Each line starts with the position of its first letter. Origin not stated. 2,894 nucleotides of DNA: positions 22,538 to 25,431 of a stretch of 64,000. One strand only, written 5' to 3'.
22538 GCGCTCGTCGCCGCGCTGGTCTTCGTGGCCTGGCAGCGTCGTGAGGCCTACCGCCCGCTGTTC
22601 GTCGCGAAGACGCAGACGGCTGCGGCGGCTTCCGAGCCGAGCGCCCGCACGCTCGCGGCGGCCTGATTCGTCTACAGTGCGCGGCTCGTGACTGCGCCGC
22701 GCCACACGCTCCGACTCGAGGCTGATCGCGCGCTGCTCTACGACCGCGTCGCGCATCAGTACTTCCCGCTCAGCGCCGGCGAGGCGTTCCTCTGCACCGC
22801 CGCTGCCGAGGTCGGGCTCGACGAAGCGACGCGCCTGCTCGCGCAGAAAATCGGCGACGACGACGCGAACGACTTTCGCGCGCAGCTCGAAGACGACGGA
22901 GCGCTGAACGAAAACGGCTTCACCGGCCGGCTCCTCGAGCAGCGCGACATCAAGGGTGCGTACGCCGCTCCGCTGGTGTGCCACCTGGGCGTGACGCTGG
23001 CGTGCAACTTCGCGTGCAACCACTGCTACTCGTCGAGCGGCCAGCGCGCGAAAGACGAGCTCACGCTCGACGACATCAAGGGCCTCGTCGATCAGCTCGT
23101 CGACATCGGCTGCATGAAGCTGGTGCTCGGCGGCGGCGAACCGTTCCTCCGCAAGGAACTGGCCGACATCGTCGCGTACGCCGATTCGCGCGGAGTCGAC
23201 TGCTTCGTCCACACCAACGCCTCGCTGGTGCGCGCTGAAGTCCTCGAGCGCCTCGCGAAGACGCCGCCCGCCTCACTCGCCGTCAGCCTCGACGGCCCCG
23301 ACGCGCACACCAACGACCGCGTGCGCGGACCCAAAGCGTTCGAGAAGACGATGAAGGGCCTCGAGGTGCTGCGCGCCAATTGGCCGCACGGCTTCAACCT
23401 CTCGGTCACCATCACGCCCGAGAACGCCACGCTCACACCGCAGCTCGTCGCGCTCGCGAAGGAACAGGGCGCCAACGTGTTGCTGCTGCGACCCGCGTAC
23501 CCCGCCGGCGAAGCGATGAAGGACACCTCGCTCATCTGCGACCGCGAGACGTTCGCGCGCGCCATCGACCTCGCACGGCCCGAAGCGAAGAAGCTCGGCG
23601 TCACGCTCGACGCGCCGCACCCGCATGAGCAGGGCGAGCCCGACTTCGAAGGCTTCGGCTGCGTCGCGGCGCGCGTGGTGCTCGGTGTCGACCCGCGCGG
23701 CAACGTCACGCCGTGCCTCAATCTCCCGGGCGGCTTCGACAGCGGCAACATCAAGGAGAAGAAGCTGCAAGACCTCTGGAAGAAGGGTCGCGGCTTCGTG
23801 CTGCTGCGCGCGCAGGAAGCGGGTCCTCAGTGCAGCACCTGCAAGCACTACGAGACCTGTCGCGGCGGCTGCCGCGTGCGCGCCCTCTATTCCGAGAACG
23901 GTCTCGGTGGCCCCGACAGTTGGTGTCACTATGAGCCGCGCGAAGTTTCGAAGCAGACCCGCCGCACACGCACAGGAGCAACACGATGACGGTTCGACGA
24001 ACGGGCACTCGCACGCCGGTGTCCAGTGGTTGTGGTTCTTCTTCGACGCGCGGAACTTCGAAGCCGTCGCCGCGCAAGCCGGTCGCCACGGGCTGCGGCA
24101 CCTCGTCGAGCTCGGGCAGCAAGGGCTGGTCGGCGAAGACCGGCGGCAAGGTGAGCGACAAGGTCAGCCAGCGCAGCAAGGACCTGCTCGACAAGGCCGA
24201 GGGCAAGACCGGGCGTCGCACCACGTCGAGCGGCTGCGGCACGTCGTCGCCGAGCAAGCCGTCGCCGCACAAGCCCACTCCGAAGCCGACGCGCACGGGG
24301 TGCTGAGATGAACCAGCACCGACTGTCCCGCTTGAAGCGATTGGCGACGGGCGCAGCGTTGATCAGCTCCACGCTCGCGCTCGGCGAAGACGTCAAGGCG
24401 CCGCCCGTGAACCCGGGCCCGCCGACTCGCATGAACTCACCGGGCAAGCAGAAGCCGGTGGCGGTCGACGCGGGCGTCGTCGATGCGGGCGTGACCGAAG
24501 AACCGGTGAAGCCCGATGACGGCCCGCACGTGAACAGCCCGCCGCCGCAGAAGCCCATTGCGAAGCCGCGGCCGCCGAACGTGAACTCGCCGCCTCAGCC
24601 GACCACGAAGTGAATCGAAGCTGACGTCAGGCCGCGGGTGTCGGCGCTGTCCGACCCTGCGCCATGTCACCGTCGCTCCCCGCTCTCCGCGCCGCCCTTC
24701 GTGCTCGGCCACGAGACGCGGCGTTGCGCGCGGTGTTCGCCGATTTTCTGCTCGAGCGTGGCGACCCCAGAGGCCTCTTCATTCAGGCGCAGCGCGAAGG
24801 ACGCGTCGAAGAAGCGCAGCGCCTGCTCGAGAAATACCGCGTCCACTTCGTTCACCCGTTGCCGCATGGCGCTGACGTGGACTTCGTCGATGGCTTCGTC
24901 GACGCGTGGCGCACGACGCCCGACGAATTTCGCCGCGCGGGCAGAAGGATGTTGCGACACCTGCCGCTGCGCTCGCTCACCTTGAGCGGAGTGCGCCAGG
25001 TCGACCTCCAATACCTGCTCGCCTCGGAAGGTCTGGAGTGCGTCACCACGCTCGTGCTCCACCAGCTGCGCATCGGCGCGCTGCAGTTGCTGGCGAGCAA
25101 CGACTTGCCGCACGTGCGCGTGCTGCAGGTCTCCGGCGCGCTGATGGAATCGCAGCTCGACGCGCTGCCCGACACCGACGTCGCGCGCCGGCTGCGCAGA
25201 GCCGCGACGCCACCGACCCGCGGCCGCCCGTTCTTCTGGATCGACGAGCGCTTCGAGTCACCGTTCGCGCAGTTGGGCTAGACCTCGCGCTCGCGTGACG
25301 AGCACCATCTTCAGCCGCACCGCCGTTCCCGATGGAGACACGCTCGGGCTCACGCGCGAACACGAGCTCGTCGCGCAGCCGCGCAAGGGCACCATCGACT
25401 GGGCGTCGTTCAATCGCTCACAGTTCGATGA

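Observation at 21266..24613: Candidate unclassified RiPP-like system: RRE-containing radical SAM/SPASM enzyme with two coupled small repeat peptides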

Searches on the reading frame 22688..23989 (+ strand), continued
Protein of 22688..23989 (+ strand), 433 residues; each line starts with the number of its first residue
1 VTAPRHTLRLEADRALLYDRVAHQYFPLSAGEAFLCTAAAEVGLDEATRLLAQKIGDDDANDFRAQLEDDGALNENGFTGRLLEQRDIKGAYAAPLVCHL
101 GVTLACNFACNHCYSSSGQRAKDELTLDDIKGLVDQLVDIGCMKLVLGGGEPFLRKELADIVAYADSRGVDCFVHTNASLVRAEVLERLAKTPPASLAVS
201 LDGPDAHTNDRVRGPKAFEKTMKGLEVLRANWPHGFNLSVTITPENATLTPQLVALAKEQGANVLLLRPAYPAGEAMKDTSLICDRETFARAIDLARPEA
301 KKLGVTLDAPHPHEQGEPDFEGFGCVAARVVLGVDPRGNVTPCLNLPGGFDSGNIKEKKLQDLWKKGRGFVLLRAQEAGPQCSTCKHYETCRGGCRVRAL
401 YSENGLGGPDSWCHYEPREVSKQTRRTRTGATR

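Call 39: predict_structure(alignment_id=A1)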
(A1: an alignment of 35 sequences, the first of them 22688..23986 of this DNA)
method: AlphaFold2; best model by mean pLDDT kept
length: 433 residues; sequences in the alignment: 35
mean_pLDDT: 89.0   pTM: 0.89
mean pLDDT of the five models: 89.0, 88.5, 88.5, 84.5, 81.0
residues with pLDDT >= 90: 296; 70-90: 98; 50-70: 22; < 50: 17
segments of 3 or more residues with pLDDT < 50: 114-116, 427-433
pLDDT, mean of each block of 10 residues (from residue 1): 89 92 94 95 96 98 97 94 89 92 64 54 91 98 92 92 98 93 95 97 93 87 97 97 95 98 95 76 92 98 97 85 60 93 88 96 94 87 90 87 89 90 50 39
secondary structure, 60 per line:
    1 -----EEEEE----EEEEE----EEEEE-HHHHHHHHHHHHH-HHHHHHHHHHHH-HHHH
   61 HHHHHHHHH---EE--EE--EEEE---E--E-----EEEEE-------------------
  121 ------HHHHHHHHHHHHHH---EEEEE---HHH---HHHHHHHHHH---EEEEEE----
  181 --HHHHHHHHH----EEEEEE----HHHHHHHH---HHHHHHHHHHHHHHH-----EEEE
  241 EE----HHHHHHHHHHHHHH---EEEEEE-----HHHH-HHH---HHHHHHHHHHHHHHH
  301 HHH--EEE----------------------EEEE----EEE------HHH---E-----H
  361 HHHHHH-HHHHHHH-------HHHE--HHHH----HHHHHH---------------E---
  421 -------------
elements in order: E6-10 E15-19 E24-28 H30-42 H44-55 H57-69 E81-84 E97-101 H127-140 E144-148 H158-167 E171-176 H183-191 E196-201 H206-213 H217-231 E237-242 H247-260 E264-269 H275-278 H286-303 E306-308 E331-334 E339-341 H360-366 H368-374 H388-391 H396-401
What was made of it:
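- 22688..23989 (+): Radical SAM/SPASM maturase, 433 aa (NCBI MFT3712196.1, 'radical SAM protein', Archangium sp. MAG). AF2 pLDDT 89 (call 39).
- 22688..22903 (+): N-terminal RRE-like domain (residues ~1-72; linker to ~95). AF2 gives strands 6-10, 15-19, 24-28 and helices 30-42, 44-55, 57-69, with pLDDT 89-98 (call 39).
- On Anaerobic sulfatase-maturating enzyme (anSME): An RRE is present (call 39).
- Checked: AlphaFold2 (pLDDT 89) gives three strands followed by three helices, which is the RRE topology (call 39).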

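Call 43: fold_search(model_id=the predicted structure, library=pdb)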
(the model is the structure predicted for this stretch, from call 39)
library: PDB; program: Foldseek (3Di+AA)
matches with E <= 10: 1706; with E <= 0.001: 145
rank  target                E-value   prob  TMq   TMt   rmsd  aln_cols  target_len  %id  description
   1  5v1t_A                4.1e-19  1.00  0.70  0.70   5.7       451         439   18  Crystal structure of Streptococcus suis SuiB bound to precursor peptide SuiA (released 2017-08-30)
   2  6efn                  7.9e-19  1.00  0.66  0.74   4.4       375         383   24  Structure of a RiPP maturase, SkfB (released 2018-10-24)
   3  5v1s_A                7.7e-18  1.00  0.71  0.72   6.3       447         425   17  Crystal structure of Streptococcus suis SuiB bound to S-adenosylmethionine (released 2017-08-30)
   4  5v1q_B                1.1e-17  1.00  0.71  0.70   6.1       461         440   18  Crystal structure of Streptococcus suis SuiB (released 2017-08-30)
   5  5why_B                1.2e-17  1.00  0.56  0.57  14.2       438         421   18  Structural Insights into Thioether Bond Formation in the Biosynthesis of Sactipeptides (released 2017-07-26)
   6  5v1q_A                1.3e-17  1.00  0.71  0.72   5.7       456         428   18  Crystal structure of Streptococcus suis SuiB (released 2017-08-30)
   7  5v1s_B                1.9e-17  1.00  0.69  0.70   6.2       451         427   18  Crystal structure of Streptococcus suis SuiB bound to S-adenosylmethionine (released 2017-08-30)
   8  5wgg_A                2.6e-16  1.00  0.54  0.54  14.1       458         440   17  Structural Insights into Thioether Bond Formation in the Biosynthesis of Sactipeptides (released 2017-07-26)
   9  5why_A                6.2e-16  1.00  0.56  0.57  13.9       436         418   19  Structural Insights into Thioether Bond Formation in the Biosynthesis of Sactipeptides (released 2017-07-26)
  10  6c8v                  1.3e-13  1.00  0.57  0.77   4.0       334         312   19  X-ray structure of PqqE from Methylobacterium extorquens (released 2018-02-14)
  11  7vob                  1.9e-12  1.00  0.46  0.59   5.5       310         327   22  The crystal structure of a Radical SAM Enzyme BlsE involved in the Biosynthesis of Blasticidin S (released 2022-05-04)
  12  4k37_B                2.7e-12  1.00  0.57  0.66   5.0       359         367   17  Native anSMEcpe with bound AdoMet (released 2013-05-08)
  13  4k36_B                4.5e-12  1.00  0.56  0.65   5.1       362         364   16  His6 tagged anSMEcpe with bound AdoMet (released 2013-05-08)
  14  8hzv_B                2.5e-11  1.00  0.46  0.43   9.4       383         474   15  The crystal structure of a Radical SAM Enzyme DesII (released 2024-07-10)
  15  8hzy_A                3.5e-11  1.00  0.47  0.44  10.5       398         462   15  The crystal structure of a Radical SAM Enzyme DesII (released 2024-07-10)
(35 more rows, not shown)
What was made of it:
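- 22688..23989 (+): Top PDB folds are SuiB, SkfB and CteB (call 43).
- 22688..22903 (+): Full-length Foldseek alignment to SuiB (call 43).
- Closest known: SuiB/StrB streptide-type maturases. Same: SuiB is the best overall fold match (5v1t, E 4e-19, TM 0.70, aligned over the full length including the RRE; call 43).
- Checked: The whole model's best PDB matches are the RRE-bearing maturases SuiB, SkfB and CteB (call 43).
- A fused RRE is a peptide-binding device (calls 39, 43).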

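Call 64: list_cluster_members(proteins=[window:22688-23986:+, window:23986-24303:+, window:24308-24610:+])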
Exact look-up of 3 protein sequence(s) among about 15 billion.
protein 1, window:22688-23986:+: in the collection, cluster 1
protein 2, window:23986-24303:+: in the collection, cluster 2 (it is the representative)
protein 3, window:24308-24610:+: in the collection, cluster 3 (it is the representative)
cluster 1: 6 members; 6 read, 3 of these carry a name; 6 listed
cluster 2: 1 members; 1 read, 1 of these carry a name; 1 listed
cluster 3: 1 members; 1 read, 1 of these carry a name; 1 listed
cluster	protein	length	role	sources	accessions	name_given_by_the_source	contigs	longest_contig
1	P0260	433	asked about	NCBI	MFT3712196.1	MAG: radical SAM protein [Archangium sp.]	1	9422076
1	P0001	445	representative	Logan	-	-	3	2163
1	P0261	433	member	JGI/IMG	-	radical SAM protein with 4Fe4S-binding SPASM domain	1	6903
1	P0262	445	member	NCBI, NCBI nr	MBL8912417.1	MAG: radical SAM protein [Archangium sp.] | radical SAM protein [Archangium sp.]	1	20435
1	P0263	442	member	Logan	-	-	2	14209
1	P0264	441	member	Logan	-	-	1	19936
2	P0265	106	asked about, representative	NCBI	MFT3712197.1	MAG: hypothetical protein QM817_31520 [Archangium sp.]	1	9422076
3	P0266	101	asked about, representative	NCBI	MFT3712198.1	MAG: hypothetical protein QM817_31525 [Archangium sp.]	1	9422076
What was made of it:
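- Checked: NCBI annotates both as hypothetical proteins of an Archangium sp. MAG (call 64).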

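Call 68: find_encoding_contigs(protein=P0049, flank=3000, max_places=1)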
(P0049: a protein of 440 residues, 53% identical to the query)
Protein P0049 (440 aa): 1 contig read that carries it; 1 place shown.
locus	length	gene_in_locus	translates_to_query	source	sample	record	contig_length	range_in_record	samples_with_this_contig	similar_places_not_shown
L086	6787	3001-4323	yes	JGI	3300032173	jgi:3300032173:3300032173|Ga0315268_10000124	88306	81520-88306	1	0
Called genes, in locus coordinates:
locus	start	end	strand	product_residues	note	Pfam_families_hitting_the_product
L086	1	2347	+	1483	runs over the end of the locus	PF01869:BcrAD_BadFG, PF09989:DUF2229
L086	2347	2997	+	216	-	PF00440:TetR_N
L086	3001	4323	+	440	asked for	PF04055:Radical_SAM, PF13186:SPASM (weak)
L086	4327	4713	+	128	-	-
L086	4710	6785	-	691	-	?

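Call 69: find_encoding_contigs(protein=P0056, flank=3000, max_places=1)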
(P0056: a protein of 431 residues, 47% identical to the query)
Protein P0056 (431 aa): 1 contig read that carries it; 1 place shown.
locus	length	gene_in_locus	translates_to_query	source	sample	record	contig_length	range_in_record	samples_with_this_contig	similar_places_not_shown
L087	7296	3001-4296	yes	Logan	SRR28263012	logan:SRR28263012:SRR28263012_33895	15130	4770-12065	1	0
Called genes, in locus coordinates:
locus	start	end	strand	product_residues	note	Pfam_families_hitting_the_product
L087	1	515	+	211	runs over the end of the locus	PF01712:dNK, PF13238:AAA_18 (weak)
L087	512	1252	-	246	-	PF02230:Abhydrolase_2, PF12146:Hydrolase_4 (faint), PF00561:Abhydrolase_1 (faint), PF01738:DLH, PF00326:Peptidase_S9 (faint)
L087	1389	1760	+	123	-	-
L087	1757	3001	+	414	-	-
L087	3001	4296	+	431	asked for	PF04055:Radical_SAM, PF13186:SPASM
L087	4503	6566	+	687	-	-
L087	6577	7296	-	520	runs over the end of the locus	PF00753:Lactamase_B (weak), PF13483:Lactamase_B_3, PF12706:Lactamase_B_2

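Call 70: find_encoding_contigs(protein=P0055, flank=3000, max_places=1)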
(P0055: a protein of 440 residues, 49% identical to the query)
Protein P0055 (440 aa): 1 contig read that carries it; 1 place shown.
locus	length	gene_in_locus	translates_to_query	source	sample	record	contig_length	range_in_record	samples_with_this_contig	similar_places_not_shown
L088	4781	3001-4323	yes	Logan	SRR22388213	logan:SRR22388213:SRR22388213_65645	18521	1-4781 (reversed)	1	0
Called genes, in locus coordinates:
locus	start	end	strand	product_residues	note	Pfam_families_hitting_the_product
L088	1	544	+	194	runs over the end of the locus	PF01852:START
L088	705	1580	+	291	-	PF26550:Tricorn_2nd, PF26549:Tricorn_N (weak), PF07676:PD40 (faint)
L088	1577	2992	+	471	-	PF01520:Amidase_3, PF13715:CarbopepD_reg_2 (faint), PF13620:CarboxypepD_reg (weak)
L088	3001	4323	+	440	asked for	PF04055:Radical_SAM, PF13353:Fer4_12 (faint), PF13186:SPASM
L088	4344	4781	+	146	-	?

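Call 83: find_encoding_contigs(protein=P0033, flank=2500, max_places=1)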
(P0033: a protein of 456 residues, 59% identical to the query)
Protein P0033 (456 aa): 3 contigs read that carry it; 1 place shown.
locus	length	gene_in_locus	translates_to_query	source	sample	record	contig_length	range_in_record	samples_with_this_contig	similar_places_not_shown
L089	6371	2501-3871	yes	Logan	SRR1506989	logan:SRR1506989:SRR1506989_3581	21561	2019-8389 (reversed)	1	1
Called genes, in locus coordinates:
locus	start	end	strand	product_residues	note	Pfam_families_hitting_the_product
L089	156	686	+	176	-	PF09392:T3SS_needle_F (weak)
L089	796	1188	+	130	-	PF23296:DUF7079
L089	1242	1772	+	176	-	-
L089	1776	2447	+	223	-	PF03733:YccF (faint)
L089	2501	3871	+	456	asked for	PF04055:Radical_SAM, PF13186:SPASM (weak)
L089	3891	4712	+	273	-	-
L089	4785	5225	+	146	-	-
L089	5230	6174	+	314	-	PF02558:ApbA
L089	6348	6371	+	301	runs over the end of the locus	PF19307:SrpI-like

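Call 84: find_encoding_contigs(protein=P0044, flank=2500, max_places=1)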
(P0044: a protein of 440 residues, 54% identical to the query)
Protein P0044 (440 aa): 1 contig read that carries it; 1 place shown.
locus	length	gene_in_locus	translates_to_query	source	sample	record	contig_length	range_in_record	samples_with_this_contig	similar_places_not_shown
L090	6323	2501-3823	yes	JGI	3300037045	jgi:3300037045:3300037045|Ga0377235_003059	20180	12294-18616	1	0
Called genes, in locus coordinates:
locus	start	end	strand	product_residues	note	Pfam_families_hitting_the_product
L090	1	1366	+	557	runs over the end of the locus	PF00390:malic, PF03949:Malic_M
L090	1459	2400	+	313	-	PF01544:CorA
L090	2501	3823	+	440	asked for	PF04055:Radical_SAM, PF13186:SPASM (weak)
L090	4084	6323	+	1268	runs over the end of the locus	?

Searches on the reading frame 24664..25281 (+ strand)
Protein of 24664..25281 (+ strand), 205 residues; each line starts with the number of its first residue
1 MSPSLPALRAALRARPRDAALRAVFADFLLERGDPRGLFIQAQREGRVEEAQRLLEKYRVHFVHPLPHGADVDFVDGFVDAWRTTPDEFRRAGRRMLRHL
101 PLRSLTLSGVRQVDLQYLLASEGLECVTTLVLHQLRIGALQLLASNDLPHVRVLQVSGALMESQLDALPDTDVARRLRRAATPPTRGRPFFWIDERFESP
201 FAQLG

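Call 3: search_protein_families(library=ncbifam, proteins=[window:24664-25281:+], max_evalue=0.01)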
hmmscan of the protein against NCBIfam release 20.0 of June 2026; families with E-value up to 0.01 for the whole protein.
window:24664-25281:+ (205 aa): 1 family
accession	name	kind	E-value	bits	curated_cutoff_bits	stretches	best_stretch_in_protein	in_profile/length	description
TIGR02996.1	rpt_mate_G_obs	domain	3e-09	36.5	29.05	1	6-45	3-43/45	TIGR02996 domain-containing protein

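Call 4: search_protein_families(library=pfam, proteins=[window:24664-25281:+], max_evalue=0.01)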
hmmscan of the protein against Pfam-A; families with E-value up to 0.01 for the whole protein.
window:24664-25281:+ (205 aa): 1 family
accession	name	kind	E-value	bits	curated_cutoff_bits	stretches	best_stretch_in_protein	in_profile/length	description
PF14559.12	TPR_19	-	0.0012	19.6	25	0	5-35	11-41/68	Tetratricopeptide repeat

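Call 42: search_protein_families(library=pfam, proteins=[window:24664-25278:+], max_evalue=10)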
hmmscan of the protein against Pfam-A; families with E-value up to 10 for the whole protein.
window:24664-25278:+ (205 aa): 2 families
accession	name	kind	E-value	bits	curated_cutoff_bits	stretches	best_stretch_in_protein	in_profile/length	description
PF14559.12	TPR_19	-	0.0012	19.6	25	1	5-35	11-41/68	Tetratricopeptide repeat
PF13432.12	TPR_16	-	0.13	13.2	32.7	1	5-34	17-46/65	Tetratricopeptide repeat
